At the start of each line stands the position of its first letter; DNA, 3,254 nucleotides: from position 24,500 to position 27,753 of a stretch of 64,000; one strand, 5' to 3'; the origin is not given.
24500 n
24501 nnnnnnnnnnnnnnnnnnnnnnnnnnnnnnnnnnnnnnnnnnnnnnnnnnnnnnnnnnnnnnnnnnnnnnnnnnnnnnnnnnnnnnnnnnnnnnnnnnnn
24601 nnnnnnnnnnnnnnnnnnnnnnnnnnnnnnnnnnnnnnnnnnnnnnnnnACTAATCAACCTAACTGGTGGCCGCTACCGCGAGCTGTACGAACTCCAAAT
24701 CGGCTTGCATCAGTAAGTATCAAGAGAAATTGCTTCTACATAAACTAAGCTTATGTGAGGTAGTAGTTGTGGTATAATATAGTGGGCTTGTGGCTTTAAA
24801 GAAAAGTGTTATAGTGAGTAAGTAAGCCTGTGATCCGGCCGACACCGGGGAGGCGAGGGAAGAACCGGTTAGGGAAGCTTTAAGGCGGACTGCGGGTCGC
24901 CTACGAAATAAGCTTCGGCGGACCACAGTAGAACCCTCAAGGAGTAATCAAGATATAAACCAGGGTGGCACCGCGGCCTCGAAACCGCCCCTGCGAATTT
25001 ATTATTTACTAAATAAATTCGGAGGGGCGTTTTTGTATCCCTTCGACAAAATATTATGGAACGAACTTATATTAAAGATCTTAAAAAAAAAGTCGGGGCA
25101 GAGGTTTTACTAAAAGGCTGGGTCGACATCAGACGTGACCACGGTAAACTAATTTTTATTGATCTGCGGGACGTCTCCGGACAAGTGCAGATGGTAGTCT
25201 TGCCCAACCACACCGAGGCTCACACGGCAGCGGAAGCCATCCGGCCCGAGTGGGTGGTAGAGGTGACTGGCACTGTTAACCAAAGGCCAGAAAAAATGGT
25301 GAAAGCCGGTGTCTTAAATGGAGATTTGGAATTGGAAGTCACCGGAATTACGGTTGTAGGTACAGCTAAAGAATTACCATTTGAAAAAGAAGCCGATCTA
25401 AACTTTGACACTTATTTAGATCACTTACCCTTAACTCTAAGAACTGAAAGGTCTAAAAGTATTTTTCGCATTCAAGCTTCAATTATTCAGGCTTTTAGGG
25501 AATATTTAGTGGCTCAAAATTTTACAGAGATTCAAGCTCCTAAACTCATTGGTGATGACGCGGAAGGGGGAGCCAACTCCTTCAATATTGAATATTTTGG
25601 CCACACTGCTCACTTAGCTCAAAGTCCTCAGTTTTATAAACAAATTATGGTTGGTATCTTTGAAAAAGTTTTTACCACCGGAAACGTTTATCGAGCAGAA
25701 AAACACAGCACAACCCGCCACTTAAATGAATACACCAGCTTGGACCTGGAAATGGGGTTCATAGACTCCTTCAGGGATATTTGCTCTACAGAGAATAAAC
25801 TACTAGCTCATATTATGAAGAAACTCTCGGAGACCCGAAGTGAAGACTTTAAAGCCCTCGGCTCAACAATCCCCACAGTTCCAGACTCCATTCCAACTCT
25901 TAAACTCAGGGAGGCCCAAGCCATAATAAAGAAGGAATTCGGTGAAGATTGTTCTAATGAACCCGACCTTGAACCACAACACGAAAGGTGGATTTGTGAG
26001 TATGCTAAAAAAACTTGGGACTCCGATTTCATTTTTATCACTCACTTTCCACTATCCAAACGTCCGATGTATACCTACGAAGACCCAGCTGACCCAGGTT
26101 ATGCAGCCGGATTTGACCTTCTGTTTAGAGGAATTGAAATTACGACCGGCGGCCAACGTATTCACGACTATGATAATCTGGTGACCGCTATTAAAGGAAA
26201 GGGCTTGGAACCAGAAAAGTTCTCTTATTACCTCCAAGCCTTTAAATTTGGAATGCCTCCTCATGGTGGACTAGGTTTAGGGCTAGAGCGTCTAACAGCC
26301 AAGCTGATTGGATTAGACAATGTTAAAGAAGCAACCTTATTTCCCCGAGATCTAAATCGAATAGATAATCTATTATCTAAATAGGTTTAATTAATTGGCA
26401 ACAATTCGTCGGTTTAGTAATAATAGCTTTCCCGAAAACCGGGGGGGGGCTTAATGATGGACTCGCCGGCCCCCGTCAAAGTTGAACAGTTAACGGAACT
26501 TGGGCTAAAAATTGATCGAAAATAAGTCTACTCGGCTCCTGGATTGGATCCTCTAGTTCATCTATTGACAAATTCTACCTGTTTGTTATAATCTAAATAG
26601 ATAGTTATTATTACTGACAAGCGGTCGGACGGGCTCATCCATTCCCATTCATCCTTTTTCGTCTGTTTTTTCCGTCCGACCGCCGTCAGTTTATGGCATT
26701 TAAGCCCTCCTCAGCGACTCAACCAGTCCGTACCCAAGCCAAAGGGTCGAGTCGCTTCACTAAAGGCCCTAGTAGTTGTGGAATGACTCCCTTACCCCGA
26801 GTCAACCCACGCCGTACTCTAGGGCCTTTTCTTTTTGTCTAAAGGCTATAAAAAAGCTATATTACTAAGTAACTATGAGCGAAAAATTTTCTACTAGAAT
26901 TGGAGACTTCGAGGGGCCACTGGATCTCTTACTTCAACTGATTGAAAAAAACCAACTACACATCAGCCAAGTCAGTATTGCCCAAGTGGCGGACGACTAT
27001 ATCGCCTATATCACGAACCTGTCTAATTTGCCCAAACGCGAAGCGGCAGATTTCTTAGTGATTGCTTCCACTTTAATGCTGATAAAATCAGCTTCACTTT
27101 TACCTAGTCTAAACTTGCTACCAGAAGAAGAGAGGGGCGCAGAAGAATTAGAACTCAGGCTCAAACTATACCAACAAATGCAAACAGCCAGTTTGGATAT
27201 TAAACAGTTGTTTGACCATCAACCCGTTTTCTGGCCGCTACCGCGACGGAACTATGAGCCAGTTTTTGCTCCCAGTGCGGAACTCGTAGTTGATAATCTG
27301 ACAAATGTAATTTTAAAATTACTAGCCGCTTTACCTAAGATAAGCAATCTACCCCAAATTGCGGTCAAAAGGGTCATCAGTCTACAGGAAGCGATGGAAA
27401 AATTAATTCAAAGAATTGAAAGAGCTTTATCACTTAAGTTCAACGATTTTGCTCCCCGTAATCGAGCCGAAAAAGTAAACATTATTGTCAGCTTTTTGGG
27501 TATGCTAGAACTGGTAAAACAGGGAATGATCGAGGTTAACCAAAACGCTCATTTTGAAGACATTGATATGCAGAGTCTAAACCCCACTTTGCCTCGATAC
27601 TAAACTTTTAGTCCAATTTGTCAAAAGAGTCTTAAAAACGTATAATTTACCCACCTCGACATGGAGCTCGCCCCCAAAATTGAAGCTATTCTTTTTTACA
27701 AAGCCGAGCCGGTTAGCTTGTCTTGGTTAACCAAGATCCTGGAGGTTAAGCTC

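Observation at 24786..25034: T-box riboswitch with an Asp (GAC) specifier in front of an archaeal-type aspS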

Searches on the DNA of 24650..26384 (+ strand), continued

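Call 65: search_with_rna_model(model_id=R1, sources=[L001, L002, L003, L004, L005, L006, L007, L008, L009, L010, L011, L012, L013, L014, L015, L016, L017, L018, L019, L020, L021, L022, L023, L024, L025, L026, L027, L028, L029, L030, L031, L032, L033, L034, L035, L036, L037, L038, L039, L040, L041, L042, L043, L044, L045, L046, L047, L048, L049, L050, L051, L052, L053, L054, L055, L056, L057, L058, L059, L060, L061, L062, L063, L064, L065, L066, L067, L068, L069, L070, L071, L072, L073, L074, L075, L076, L077, L078, L079, L080], max_evalue=1)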
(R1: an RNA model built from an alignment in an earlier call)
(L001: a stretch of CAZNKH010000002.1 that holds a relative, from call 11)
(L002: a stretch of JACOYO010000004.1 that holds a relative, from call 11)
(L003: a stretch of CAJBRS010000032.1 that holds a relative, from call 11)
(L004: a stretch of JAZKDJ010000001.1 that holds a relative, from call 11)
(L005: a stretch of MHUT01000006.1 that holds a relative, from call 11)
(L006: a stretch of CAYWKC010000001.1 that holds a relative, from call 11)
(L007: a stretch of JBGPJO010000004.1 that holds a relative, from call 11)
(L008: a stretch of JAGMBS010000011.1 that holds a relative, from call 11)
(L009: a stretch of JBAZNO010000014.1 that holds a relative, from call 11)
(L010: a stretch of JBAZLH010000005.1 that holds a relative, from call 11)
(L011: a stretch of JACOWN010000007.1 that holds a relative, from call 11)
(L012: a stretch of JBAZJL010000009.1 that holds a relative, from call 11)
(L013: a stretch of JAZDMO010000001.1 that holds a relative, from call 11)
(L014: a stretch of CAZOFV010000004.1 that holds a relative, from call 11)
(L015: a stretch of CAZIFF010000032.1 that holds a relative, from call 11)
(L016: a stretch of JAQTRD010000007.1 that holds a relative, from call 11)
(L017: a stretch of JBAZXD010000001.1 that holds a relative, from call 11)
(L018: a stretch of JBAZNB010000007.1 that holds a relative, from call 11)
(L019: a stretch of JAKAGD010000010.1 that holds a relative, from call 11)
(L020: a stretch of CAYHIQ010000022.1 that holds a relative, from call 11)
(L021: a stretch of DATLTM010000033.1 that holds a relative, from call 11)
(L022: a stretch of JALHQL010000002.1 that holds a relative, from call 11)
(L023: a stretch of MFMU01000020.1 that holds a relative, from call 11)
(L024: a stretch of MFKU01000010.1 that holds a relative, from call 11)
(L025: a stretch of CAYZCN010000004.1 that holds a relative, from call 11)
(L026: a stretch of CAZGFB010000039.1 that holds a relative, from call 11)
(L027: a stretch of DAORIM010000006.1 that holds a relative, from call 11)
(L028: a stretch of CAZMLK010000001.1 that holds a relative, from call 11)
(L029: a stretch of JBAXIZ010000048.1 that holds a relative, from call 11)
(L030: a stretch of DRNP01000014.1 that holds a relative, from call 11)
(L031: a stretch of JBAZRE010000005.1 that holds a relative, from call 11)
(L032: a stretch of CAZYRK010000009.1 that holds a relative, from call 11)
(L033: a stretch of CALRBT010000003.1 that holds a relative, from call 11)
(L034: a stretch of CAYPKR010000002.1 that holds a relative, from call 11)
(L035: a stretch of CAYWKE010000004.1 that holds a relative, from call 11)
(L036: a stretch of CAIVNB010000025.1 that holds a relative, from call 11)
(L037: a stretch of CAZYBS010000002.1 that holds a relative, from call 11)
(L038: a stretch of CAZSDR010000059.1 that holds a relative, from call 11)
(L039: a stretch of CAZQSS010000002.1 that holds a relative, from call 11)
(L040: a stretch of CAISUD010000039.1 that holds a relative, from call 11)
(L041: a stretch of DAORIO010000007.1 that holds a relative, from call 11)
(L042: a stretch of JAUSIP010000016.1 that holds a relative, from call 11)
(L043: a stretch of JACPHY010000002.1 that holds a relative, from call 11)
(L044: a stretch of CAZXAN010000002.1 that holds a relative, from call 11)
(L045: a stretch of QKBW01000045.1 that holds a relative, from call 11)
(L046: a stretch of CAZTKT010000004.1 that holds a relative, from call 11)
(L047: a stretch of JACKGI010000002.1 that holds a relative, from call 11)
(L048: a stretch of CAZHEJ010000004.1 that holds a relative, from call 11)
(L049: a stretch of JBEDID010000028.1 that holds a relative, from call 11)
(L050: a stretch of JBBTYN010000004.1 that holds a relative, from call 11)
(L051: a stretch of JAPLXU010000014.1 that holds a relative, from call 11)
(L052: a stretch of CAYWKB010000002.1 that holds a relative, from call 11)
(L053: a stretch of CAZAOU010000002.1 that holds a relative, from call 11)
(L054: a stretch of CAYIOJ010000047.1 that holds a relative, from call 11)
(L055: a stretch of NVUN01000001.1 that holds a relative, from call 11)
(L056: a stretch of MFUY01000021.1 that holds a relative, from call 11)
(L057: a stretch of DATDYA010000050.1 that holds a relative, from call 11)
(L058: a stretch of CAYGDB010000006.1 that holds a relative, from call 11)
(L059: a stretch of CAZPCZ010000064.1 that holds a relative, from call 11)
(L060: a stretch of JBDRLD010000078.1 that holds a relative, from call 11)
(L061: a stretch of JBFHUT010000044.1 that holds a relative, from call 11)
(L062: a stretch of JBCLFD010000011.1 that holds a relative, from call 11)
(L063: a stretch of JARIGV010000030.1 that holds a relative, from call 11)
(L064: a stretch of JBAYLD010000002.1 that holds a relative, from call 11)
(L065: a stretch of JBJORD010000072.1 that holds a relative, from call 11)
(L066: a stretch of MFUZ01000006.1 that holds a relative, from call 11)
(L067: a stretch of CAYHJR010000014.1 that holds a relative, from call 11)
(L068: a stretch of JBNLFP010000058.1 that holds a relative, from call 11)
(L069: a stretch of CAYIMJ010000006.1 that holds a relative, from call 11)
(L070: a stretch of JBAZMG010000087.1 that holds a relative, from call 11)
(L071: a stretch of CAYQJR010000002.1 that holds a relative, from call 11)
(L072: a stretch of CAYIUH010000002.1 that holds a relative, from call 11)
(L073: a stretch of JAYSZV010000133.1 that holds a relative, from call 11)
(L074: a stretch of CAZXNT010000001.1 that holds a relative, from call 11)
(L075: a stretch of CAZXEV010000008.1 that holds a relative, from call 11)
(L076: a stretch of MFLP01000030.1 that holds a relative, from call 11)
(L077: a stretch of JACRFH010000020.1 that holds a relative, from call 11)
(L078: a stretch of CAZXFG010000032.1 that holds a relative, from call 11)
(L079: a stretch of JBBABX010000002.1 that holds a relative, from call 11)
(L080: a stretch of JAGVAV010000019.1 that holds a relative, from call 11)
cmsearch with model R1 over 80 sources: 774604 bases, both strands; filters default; matches with E-value up to 1: 12.
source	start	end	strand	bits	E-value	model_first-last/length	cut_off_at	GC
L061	4780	4937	+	119.1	3.8e-24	1-137/137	no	0.53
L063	4840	4949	+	84.3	2.3e-16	1-137/137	no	0.48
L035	4026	4203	+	80.2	1.9e-15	1-137/137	no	0.62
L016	1419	1582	+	73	7.7e-14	1-137/137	no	0.52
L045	4243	4514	+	63.3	1.1e-11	1-137/137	no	0.51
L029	1383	1569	+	51.7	4.5e-09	1-137/137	no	0.46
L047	4829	4939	+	48.6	2.2e-08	1-137/137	no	0.49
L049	565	683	+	48.3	2.5e-08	1-137/137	no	0.5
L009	1439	1563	+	47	5e-08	1-137/137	no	0.38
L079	4812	4942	+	45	1.4e-07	1-137/137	no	0.47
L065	4677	4774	+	31.3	0.00016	1-137/137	no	0.51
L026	4490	4671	+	15.9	0.46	1-137/137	no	0.48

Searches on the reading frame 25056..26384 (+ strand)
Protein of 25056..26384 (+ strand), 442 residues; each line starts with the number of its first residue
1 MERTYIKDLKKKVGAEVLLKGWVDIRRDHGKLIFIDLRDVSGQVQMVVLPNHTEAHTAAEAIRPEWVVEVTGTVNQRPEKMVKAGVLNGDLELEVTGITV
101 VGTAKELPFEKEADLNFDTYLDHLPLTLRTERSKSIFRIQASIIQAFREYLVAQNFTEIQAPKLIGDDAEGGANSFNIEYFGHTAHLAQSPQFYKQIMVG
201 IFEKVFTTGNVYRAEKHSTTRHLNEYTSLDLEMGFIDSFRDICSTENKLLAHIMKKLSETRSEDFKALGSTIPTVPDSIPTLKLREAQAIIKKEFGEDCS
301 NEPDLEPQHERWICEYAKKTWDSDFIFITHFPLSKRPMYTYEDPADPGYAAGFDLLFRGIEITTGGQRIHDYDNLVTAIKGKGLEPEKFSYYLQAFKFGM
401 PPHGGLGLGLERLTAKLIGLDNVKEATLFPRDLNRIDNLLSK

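Call 9: search_protein_families(library=ncbifam, proteins=[window:25056-26384:+])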
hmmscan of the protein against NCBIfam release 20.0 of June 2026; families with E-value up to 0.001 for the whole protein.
window:25056-26384:+ (442 aa): 17 families
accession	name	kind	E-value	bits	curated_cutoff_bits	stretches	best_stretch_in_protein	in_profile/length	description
NF003483.0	PRK05159.1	equivalog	1.5e-151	505.2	353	1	1-436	3-436/438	aspartate--tRNA(Asn) ligase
TIGR00458.1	aspS_nondisc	equivalog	5.6e-111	371.5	368.4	1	5-436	2-426/428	aspartate--tRNA(Asn) ligase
NF003037.0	PRK03932.1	equivalog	1.1e-77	261.9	414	1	2-436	2-449/451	asparagine--tRNA ligase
TIGR00457.1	asnS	equivalog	4.4e-76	256.5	342.6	1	5-437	7-454/455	asparagine--tRNA ligase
NF001750.0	PRK00476.1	equivalog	4.5e-74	249.8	443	2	9-263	12-271/590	aspartate--tRNA ligase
TIGR00459.1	aspS_bact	equivalog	2.2e-63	214.6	373.85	2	2-267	3-271/586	aspartate--tRNA ligase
NF005052.0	PRK06462.1-1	equivalog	1.7e-49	168.8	368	1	127-431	39-345/353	asparagine synthetase A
NF009460.0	PRK12820.1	equivalog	1.1e-41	142.8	1379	2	3-238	23-276/723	bifunctional aspartyl-tRNA synthetase/aspartyl/glutamyl-tRNA amidotransferase subunit C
NF005054.0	PRK06462.1-4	equivalog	4.1e-34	118.1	309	1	127-431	15-310/318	asparagine synthetase A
NF001756.1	PRK00484.1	subfamily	6.5e-32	110.8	468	1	10-430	47-483/488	lysine--tRNA ligase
TIGR00499.1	lysS_bact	equivalog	2.7e-30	105.4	427.6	1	10-430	49-490/496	lysine--tRNA ligase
NF002821.0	PRK02983.1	equivalog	8.4e-26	90.3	742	2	8-231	653-874/1102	bifunctional lysylphosphatidylglycerol synthetase/lysine--tRNA ligase LysX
NF009101.0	PRK12445.1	subfamily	1.7e-18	66.4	1026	1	14-253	65-301/505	lysine--tRNA ligase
TIGR00462.1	genX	equivalog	2.5e-15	56.7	286.9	1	140-428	4-303/304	EF-P lysine aminoacylase EpmA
NF006828.0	PRK09350.1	equivalog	5.2e-13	49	264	1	134-432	13-323/325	elongation factor P--(R)-beta-lysine ligase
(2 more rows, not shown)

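Call 11: find_related_loci(query=window:25056-26384:+, collection=genome_contigs, flank=5000)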
Query window:25056-26384:+ (442 aa) in genome_contigs; peptide patterns used: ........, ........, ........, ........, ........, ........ (x = any residue, [..] = any of these).
600 stretches matched a pattern (row limit reached: there are more); 594 encode a relative of the query (tblastn E <= 1e-3); the best 80 are kept; 80 distinct loci.
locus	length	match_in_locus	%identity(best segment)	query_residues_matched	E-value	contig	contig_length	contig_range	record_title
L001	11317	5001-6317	71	3-442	0e+0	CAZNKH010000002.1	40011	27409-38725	MAG TPA_asm: uncultured Candidatus Saccharibacteria bacterium isolate binchicken_co115_319 genome assembly, contig: NODE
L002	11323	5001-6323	70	2-442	0e+0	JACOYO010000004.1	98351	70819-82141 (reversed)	MAG: Parcubacteria group bacterium isolate NC_groundwater_181_Ag_S-0.1um_44_14 S4_GD2017_2_S1_scaffold_84, whole genome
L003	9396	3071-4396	74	1-442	0e+0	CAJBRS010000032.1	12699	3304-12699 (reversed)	uncultured bacterium isolate I-1_bin-176 genome assembly, contig: bin-176:032/133, whole genome shotgun sequence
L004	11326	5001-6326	68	1-442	0e+0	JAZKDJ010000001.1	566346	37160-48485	MAG: Patescibacteria group bacterium isolate DC_HB_01_SPN181219-bin044_1 DCHB01SPN_B044_1_000000000001, whole genome sho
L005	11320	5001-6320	72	1-441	0e+0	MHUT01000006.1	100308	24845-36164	MAG: Candidatus Yonathbacteria bacterium RIFCSPHIGHO2_02_FULL_44_14 rifcsphigho2_02_scaffold_153, whole genome shotgun s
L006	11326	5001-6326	66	1-442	0e+0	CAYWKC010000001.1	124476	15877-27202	MAG TPA_asm: uncultured Candidatus Saccharibacteria bacterium isolate SRP178699_co1_634 genome assembly, contig: NODE_69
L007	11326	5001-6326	67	1-442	0e+0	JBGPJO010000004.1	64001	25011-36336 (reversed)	MAG: Candidatus Paceibacteria bacterium isolate OBJ_0618_7090110_307 k141_1628452_length_64001_cov_13.3548, whole genome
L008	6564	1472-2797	66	1-442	0e+0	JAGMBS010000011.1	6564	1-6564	MAG: Candidatus Paceibacterota bacterium isolate RS_16_29 ZL425.bin.29.fa_11, whole genome shotgun sequence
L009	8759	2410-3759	68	1-441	0e+0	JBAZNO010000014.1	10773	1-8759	MAG: Candidatus Paceibacterota bacterium isolate SO_2017_LW4_71 scaffold_11780_c1_LW137-91_2017, whole genome shotgun se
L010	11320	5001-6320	65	3-441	0e+0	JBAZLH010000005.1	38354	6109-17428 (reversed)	MAG: Candidatus Paceibacterota bacterium isolate SO_2017_LW4_163 scaffold_2461_c1_LW137-91_2017, whole genome shotgun se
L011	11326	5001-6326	64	1-442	0e+0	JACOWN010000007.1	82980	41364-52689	MAG: Parcubacteria group bacterium isolate NC_groundwater_127_Ag_B-0.1um_55_13 S3_GD2017_2_B1_scaffold_325, whole genome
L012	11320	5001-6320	65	3-441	0e+0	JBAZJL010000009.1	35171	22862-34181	MAG: Candidatus Paceibacterota bacterium isolate SO_2017_LW4_119 scaffold_2738_c1_LW137-91_2017, whole genome shotgun se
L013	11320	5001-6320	65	3-442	0e+0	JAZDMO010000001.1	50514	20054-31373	MAG: Patescibacteria group bacterium isolate MEGAHIT-group-0.66 k141_12776933, whole genome shotgun sequence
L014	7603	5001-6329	64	1-442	0e+0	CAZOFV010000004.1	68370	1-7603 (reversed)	MAG TPA_asm: uncultured Candidatus Saccharibacteria bacterium isolate SRP302447_co4_93 genome assembly, contig: NODE_128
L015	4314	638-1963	65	1-442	0e+0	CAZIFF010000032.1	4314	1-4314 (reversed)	MAG TPA_asm: uncultured Candidatus Saccharibacteria bacterium isolate SRP286056_co1_522 genome assembly, contig: NODE_31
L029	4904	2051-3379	60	1-442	0e+0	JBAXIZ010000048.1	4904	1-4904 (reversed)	MAG: bacterium isolate ELA362 MAG362_48, whole genome shotgun sequence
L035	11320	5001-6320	59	3-442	1e-180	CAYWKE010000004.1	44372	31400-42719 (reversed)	MAG TPA_asm: uncultured Candidatus Saccharibacteria bacterium isolate SRP141376_co3_67 genome assembly, contig: NODE_205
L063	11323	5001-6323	53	1-441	1e-162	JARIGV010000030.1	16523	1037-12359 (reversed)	MAG: Candidatus Taylorbacteria bacterium isolate CullarsAll.DT.08 k141_549327, whole genome shotgun sequence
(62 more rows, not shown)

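Call 20: search_protein_families(library=pfam, proteins=[L035:4297-4965:+, L009:1722-2423:+, L063:5001-6338:+, L029:2051-3379:+])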
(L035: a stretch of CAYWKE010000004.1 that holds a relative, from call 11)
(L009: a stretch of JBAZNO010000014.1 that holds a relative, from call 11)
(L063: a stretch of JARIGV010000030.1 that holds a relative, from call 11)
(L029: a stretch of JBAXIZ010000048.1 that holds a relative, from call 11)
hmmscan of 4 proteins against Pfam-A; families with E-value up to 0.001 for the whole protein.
L035:4297-4965:+ (222 aa): 1 family
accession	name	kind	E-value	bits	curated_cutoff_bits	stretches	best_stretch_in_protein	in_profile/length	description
PF03575.23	Peptidase_S51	-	4e-28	98.9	23.9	1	3-208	1-205/206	Peptidase family S51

L009:1722-2423:+ (233 aa): 0 families

L063:5001-6338:+ (445 aa): 2 families
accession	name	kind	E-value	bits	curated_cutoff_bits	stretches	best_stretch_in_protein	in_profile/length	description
PF00152.25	tRNA-synt_2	-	3.4e-77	260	25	1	117-432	3-307/308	tRNA synthetases class II (D, K and N)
PF01336.31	tRNA_anti-codon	-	2.4e-13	50.3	27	1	17-98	1-73/75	OB-fold nucleic acid binding domain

L029:2051-3379:+ (443 aa): 2 families
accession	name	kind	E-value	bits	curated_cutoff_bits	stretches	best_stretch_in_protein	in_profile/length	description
PF00152.25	tRNA-synt_2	-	2.8e-79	266.8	25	1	118-433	3-307/308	tRNA synthetases class II (D, K and N)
PF01336.31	tRNA_anti-codon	-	3.3e-16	59.4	27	1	17-101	1-75/75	OB-fold nucleic acid binding domain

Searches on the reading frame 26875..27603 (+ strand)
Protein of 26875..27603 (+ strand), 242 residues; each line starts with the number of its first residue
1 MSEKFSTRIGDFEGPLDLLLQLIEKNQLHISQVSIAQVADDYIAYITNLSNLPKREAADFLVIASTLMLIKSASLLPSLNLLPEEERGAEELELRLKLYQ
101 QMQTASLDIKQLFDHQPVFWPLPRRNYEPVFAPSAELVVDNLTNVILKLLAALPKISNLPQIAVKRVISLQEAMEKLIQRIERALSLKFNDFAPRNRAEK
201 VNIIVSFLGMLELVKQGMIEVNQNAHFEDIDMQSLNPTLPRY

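Call 9: search_protein_families(library=ncbifam, proteins=[window:26875-27603:+])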
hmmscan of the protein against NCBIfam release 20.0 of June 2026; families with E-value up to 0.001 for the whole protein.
window:26875-27603:+ (242 aa): 5 families
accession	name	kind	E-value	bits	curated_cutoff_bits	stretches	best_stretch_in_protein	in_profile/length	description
NF000994.0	PRK00104.1-3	equivalog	1.4e-32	113.3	234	1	3-233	2-239/246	segregation/condensation protein A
NF000995.0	PRK00104.1-4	equivalog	2.2e-30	105.9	315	1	3-234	3-245/251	segregation/condensation protein A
NF000993.0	PRK00104.1-2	equivalog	8.6e-28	97.6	268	1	8-233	4-231/237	segregation/condensation protein A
NF000992.0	PRK00104.1-1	equivalog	7e-18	65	417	1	6-78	4-76/247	segregation/condensation protein A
NF001751.0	PRK00478.1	equivalog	5.7e-11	42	436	1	5-78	161-235/505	segregation/condensation protein A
